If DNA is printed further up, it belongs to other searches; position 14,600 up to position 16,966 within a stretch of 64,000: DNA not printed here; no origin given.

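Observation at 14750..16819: KS gene carries a truncated, active-site-less second KS-like half (CLF-like remnant)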

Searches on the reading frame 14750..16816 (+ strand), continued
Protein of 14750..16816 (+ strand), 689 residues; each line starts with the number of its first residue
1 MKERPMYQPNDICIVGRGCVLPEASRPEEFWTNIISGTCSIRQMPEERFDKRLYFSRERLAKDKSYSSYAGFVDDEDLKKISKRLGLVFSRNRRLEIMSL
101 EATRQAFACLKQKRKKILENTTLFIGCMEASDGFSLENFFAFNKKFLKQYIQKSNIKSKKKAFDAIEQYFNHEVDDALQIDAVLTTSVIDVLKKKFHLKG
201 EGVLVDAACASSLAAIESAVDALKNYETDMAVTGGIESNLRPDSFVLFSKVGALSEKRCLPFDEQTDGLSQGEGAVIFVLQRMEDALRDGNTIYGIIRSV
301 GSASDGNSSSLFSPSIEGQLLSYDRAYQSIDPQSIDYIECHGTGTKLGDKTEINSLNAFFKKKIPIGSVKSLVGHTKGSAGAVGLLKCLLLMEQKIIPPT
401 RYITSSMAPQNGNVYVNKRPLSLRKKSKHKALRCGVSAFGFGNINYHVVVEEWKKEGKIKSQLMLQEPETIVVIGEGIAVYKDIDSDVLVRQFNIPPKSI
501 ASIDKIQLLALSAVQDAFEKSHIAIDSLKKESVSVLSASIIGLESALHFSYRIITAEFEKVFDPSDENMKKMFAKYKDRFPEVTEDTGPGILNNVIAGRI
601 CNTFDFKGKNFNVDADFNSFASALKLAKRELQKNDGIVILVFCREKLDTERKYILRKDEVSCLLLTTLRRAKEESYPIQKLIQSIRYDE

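Call 23: predict_structure(alignment_id=A2)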
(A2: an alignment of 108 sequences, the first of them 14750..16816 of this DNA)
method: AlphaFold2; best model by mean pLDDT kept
length: 689 residues; sequences in the alignment: 108
mean_pLDDT: 95.8   pTM: 0.96
mean pLDDT of the five models: 95.8, 95.4, 95.0, 94.8, 94.8
residues with pLDDT >= 90: 634; 70-90: 54; 50-70: 1; < 50: 0
segments of 3 or more residues with pLDDT < 50: none
pLDDT, mean of each block of 10 residues (from residue 1): 88 98 98 98 97 97 98 98 97 96 98 85 96 85 93 93 94 85 94 96 98 99 97 98 97 96 97 98 97 98 95 95 98 98 97 98 98 98 99 98 96 97 93 98 97 95 88 98 91 94 96 98 97 98 96 96 91 94 96 98 98 97 98 97 95 93 98 98 91
secondary structure, 60 per line:
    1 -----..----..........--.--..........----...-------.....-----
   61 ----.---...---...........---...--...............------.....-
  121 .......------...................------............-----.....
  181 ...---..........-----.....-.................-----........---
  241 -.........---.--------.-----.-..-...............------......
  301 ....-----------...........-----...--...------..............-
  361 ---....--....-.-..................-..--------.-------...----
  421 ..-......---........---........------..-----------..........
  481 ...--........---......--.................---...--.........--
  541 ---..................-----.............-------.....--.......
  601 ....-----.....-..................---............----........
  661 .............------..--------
elements in order: E12-21 H27-36 E41-43 H51-54 E69-71 H75-85 H94-108 H115-119 E121-127 H134-152 H159-170 H176-183 H187-196 E202-206 H208-224 E230-237 H242-250 E274-282 H283-288 E295-304 H316-326 E337-339 H346-359 E364-367 H370-373 H377-394 E414-416 H424-429 E433-440 E444-451 E471-480 H486-493 H497-502 H505-521 E533-538 H544-561 H567-579 H587-591 H594-604 E610-614 H616-633 E637-648 E653-667 H668-673

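Call 25: fold_search(model_id=the predicted structure, library=pdb)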
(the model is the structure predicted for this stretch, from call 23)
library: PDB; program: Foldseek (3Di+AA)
matches with E <= 10: 1134; with E <= 0.001: 1051
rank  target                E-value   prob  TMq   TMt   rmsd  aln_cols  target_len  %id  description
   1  6riw                  2.3e-49  1.00  0.78  0.59   6.9       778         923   21  PfaC Keto synthase-Chain length factor (released 2020-08-26)
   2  4na2_A                4.9e-38  1.00  0.56  0.64  16.9       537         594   25  Crystal Structure of the second ketosynthase from the bacillaene polyketide synthase bound to its natural intermediate (released 2014-02-19)
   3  4na1_A                6.6e-38  1.00  0.52  0.60  17.6       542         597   26  Crystal Structure of the second ketosynthase from the bacillaene polyketide synthase (released 2014-02-19)
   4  4na1_B                1.3e-37  1.00  0.53  0.61  17.6       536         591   25  Crystal Structure of the second ketosynthase from the bacillaene polyketide synthase (released 2014-02-19)
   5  4na2_B                3.9e-37  1.00  0.52  0.62  20.4       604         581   24  Crystal Structure of the second ketosynthase from the bacillaene polyketide synthase bound to its natural intermediate (released 2014-02-19)
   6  4mz0_A                4.2e-37  1.00  0.52  0.40  21.6       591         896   21  Structure of a ketosynthase-acyltransferase di-domain from module CurL of the curacin A polyketide synthase (released 2014-01-29)
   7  9d2z_B                5.0e-37  1.00  0.55  0.43  20.9       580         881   22  Cryo-EM structure of mycocerosic acid synthase with single KS-ACP crosslink using C16 alpha-bromoamide. Complex B (released 2025-08-13)
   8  9d2z_A                1.5e-36  1.00  0.55  0.43  26.6       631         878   21  Cryo-EM structure of mycocerosic acid synthase with single KS-ACP crosslink using C16 alpha-bromoamide. Complex B (released 2025-08-13)
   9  4na3_A                1.8e-36  1.00  0.53  0.61  17.6       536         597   26  Crystal Structure of the second ketosynthase from the bacillaene polyketide synthase bound to a hexanoyl substrate mim (released 2014-02-19)
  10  7uwr_A                3.3e-36  1.00  0.55  0.45  20.9       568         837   22  KSQ+AT from first module of the pikromycin synthase (released 2022-06-08)
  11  7s6b_A                3.3e-36  1.00  0.56  0.43  20.9       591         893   24  Crystal structure of modular polyketide synthase apo-Lsd14 from the Lasalocid biosynthesis pathway, trapped in the tra (released 2021-11-03)
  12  4na3_B                4.8e-36  1.00  0.53  0.62  17.5       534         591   25  Crystal Structure of the second ketosynthase from the bacillaene polyketide synthase bound to a hexanoyl substrate mim (released 2014-02-19)
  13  7s6d_B                5.7e-36  1.00  0.55  0.43  20.9       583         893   21  CryoEM structure of modular PKS holo-Lsd14 bound to antibody fragment 1B2, composite structure (released 2021-11-03)
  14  9pat_A                5.7e-36  1.00  0.53  0.26  21.9       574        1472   23  Antibody (1B2) Bound Rifamycin Synthetase Module 1 in the Transacylation Mode (released 2025-07-23)
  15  7s6d_A                6.4e-36  1.00  0.55  0.43  20.5       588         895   22  CryoEM structure of modular PKS holo-Lsd14 bound to antibody fragment 1B2, composite structure (released 2021-11-03)
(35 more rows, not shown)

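Call 34: find_related_loci(query=A2, collection=genome_contigs, flank=8000)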
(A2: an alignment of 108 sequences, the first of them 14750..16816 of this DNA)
Query A2 (689 aa) in genome_contigs; peptide patterns used: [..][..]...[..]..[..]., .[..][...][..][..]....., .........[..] (x = any residue, [..] = any of these).
600 stretches matched a pattern (row limit reached: there are more); 573 encode a relative of the query (tblastn E <= 1e-3); the best 80 are kept; 80 distinct loci.
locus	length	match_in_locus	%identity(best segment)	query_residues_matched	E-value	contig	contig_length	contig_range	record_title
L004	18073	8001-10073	61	3-689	0e+0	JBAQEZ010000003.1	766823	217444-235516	MAG: Candidatus Moraniibacteriota bacterium isolate MFD12003_ilm_asm_bin65 k127_11199, whole genome shotgun sequence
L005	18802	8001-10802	29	7-678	2e-89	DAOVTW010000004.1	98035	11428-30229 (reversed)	MAG TPA_asm: Desulfobacteraceae bacterium isolate CSMAG_1663 CSMAG_1663_k141_427085_length_98035_cov_20.0634, whole geno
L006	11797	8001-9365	36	3-641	1e-81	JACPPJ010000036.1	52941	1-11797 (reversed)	MAG: Acidobacteria bacterium isolate NC_groundwater_624_Ag_B-0.1um_57_70 B_1_S1_Biohub_coassembly_k141_3145067, whole ge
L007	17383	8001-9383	33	6-641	6e-80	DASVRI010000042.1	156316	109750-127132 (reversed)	MAG TPA_asm: Abditibacteriaceae bacterium isolate SMAG_U3232 k141_170480, whole genome shotgun sequence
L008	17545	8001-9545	34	11-632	2e-79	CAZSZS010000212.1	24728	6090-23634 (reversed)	MAG TPA_asm: uncultured Eubacteriales bacterium isolate SRP185410_co1_466 genome assembly, contig: k141_1483353, whole g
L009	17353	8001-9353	34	8-641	8e-79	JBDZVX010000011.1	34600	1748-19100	MAG: Thermomicrobia bacterium isolate PE_soil7 NODE_300_length_34600, whole genome shotgun sequence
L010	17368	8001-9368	34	9-654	2e-78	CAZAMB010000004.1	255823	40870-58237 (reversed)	MAG TPA_asm: uncultured Phycisphaera sp. isolate SRP323723_co1_85 genome assembly, contig: NODE_26_length_255823_cov_14.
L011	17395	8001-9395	34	10-635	7e-78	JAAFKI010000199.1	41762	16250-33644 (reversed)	MAG: Candidatus Heimdallarchaeota archaeon isolate C4.bin.14 k83_3241868, whole genome shotgun sequence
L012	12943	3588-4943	35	5-641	8e-78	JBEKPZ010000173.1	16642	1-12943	MAG: Bryobacteraceae bacterium isolate SPRUCE 476 SPRUCE_476_173, whole genome shotgun sequence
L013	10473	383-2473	27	6-634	3e-77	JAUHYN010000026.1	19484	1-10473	MAG: bacterium isolate 3_bin.68 NODE_3418_length_19484_cov_1.010952, whole genome shotgun sequence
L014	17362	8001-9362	35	1-631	6e-76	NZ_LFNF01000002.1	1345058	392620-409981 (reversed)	Chryseobacterium sp. BLS98 contig02, whole genome shotgun sequence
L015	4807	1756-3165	33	12-632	4e-76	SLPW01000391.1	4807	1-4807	MAG: Myxococcales bacterium isolate CSSed165cm_511 CSSed16-5cm-92760, whole genome shotgun sequence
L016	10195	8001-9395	35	7-639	1e-75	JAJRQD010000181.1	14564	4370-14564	MAG: archaeon isolate Dive100_bin10.34 k141_492021, whole genome shotgun sequence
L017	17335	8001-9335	35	8-631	8e-76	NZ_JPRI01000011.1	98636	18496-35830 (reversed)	Chryseobacterium vrystaatense strain LMG 22846 contig11, whole genome shotgun sequence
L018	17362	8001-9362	34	1-631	4e-75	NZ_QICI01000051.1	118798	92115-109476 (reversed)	Chryseobacterium sp. CH21 NODE_12_length_118798_cov_328.534_ID_23, whole genome shotgun sequence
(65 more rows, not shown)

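Call 39: search_protein_families(library=pfam, proteins=[L005:5925-17372:+, L013:383-9046:+], max_evalue=0.00001)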
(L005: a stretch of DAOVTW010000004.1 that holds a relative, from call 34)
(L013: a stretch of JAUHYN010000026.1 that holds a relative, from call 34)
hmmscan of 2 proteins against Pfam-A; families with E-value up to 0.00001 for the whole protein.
L005:5925-17372:+ (3816 aa): 11 families
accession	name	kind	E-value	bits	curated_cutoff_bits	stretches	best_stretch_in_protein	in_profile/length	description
PF00109.32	ketoacyl-synt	-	3.6e-117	390.9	20.8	3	693-981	2-252/252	Beta-ketoacyl synthase, N-terminal domain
PF02801.28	Ketoacyl-synt_C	-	2.7e-49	166.5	20.8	2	989-1103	1-118/119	Beta-ketoacyl synthase, C-terminal domain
PF00698.26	Acyl_transf_1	-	4.7e-39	135.2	32.7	1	1665-1944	4-276/319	Acyl transferase domain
PF08659.16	KR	-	1.5e-27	97.1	22.6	1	3234-3425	2-156/180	KR domain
PF00550.31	PP-binding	-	7.1e-20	71.5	20.8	1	2661-2729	1-67/67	Phosphopantetheine attachment site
PF03060.21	NMO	-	3.1e-19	70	28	1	402-583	102-271/331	Nitronate monooxygenase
PF00106.31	adh_short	-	5.6e-12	46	26.6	0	3315-3391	38-118/195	short chain dehydrogenase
PF00108.29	Thiolase_N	-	9.6e-09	35.4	26.4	0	896-932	77-113/260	Thiolase, N-terminal domain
PF13561.12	adh_short_C2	-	3.7e-07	30.4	27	0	3319-3394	37-117/236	Enoyl-(Acyl carrier protein) reductase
PF14765.12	PS-DH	-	1.1e-06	28.7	23.7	1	3681-3806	37-164/166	Polyketide synthase dehydratase N-terminal domain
PF16197.11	KAsynt_C_assoc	-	2.6e-06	28.2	33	0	1111-1157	6-49/111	Ketoacyl-synthetase C-terminal extension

L013:383-9046:+ (2888 aa): 9 families
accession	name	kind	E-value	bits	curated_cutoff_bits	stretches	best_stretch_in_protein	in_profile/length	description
PF00109.32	ketoacyl-synt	-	4e-108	361.2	20.8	2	6-289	3-252/252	Beta-ketoacyl synthase, N-terminal domain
PF02801.28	Ketoacyl-synt_C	-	6.4e-72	239.5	20.8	2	298-413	2-118/119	Beta-ketoacyl synthase, C-terminal domain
PF00698.26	Acyl_transf_1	-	1.2e-41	143.7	32.7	1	1045-1320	3-277/319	Acyl transferase domain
PF08659.16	KR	-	9.6e-24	84.7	22.6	1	2305-2529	1-177/180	KR domain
PF16197.11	KAsynt_C_assoc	-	5.7e-18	65.8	33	2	416-471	1-54/111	Ketoacyl-synthetase C-terminal extension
PF14765.12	PS-DH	-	3.3e-10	40.2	23.7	1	2757-2885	29-159/166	Polyketide synthase dehydratase N-terminal domain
PF03417.21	AAT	-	2.8e-07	30.9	23.2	1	1849-2035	35-216/225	Acyl-coenzyme A:6-aminopenicillanic acid acyl-transferase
PF21089.3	PKS_DH_N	-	4.3e-07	30.3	27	1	2610-2690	2-85/103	Polyketide synthase dehydratase domain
PF00106.31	adh_short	-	1.9e-06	27.9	26.6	0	2399-2526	44-178/195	short chain dehydrogenase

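Call 60: find_encoding_contigs(protein=P0047, flank=6000, max_places=2)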
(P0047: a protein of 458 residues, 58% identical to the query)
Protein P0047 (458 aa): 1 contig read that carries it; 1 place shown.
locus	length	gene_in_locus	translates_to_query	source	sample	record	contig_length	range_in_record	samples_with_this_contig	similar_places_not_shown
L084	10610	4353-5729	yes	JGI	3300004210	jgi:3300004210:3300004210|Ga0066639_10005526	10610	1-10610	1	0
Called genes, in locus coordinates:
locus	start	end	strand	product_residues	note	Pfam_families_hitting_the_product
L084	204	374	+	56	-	-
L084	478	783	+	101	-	-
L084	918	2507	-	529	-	PF07676:PD40 (faint), PF26549:Tricorn_N (faint)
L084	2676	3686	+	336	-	PF07786:HGSNAT_cat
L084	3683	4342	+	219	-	PF00109:ketoacyl-synt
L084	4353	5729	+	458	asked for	PF00109:ketoacyl-synt, PF02801:Ketoacyl-synt_C, PF00109:ketoacyl-synt (weak)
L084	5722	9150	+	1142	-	PF00698:Acyl_transf_1, PF00106:adh_short, PF08659:KR, PF21089:PKS_DH_N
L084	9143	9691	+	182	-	PF01648:ACPS (weak)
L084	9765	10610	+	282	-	?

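Call 74: find_encoding_contigs(protein=P0018, flank=7000, max_places=1)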
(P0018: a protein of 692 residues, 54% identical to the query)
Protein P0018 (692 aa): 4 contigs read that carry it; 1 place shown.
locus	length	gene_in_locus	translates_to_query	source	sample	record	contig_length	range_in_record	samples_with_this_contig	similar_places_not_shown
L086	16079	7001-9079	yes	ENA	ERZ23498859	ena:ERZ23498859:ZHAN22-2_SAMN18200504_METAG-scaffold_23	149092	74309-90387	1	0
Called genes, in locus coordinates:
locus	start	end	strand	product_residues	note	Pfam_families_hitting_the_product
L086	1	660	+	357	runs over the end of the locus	-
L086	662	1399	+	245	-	-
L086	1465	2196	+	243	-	-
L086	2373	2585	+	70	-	-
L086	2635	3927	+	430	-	PF04055:Radical_SAM, PF13353:Fer4_12 (faint)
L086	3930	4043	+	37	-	-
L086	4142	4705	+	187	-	-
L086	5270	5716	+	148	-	-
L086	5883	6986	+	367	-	PF07786:HGSNAT_cat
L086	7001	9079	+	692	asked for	PF00109:ketoacyl-synt, PF02801:Ketoacyl-synt_C, PF16197:KAsynt_C_assoc (weak), PF00109:ketoacyl-synt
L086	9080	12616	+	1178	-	PF00698:Acyl_transf_1, PF00106:adh_short, PF08659:KR, PF21089:PKS_DH_N (faint), PF14765:PS-DH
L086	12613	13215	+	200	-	PF01648:ACPS (weak)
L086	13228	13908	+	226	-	PF02463:SMC_N (faint), PF20720:nSTAND3 (faint), PF00005:ABC_tran, PF13175:AAA_15 (faint), PF13304:AAA_21 (weak)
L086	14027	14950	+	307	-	PF18075:FtsX_ECD, PF02687:FtsX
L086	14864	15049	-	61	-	-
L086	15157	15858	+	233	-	PF01797:Y1_Tnp (weak)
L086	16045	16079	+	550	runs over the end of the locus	PF06418:CTP_synth_N, PF00117:GATase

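Call 75: find_encoding_contigs(protein=P0044, flank=7000, max_places=1)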
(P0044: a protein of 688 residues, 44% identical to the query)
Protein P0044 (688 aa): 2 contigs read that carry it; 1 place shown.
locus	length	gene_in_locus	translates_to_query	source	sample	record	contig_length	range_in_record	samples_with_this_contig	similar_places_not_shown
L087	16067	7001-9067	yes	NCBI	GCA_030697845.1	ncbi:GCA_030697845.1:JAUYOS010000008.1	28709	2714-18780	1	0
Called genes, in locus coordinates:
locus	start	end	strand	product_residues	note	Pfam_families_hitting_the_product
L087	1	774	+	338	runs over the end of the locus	-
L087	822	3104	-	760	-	-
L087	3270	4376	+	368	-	PF07786:HGSNAT_cat (weak)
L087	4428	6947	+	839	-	PF04820:Trp_halogenase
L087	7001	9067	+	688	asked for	PF00109:ketoacyl-synt, PF02801:Ketoacyl-synt_C, PF16197:KAsynt_C_assoc (weak), PF00109:ketoacyl-synt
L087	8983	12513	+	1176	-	PF00698:Acyl_transf_1, PF00106:adh_short, PF08659:KR, PF21089:PKS_DH_N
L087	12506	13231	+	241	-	PF01648:ACPS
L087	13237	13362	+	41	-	-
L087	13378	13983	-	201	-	PF01876:RNase_P_p30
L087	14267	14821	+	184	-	PF00352:TBP, PF11858:DUF3378 (faint), PF00352:TBP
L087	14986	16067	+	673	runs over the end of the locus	PF14551:MCM_N, PF17207:MCM_OB, PF00493:MCM, PF13191:AAA_16 (weak), PF01078:Mg_chelatase (weak), PF17855:MCM_lid, PF21120:, PF22798:DUF5817_CT (weak)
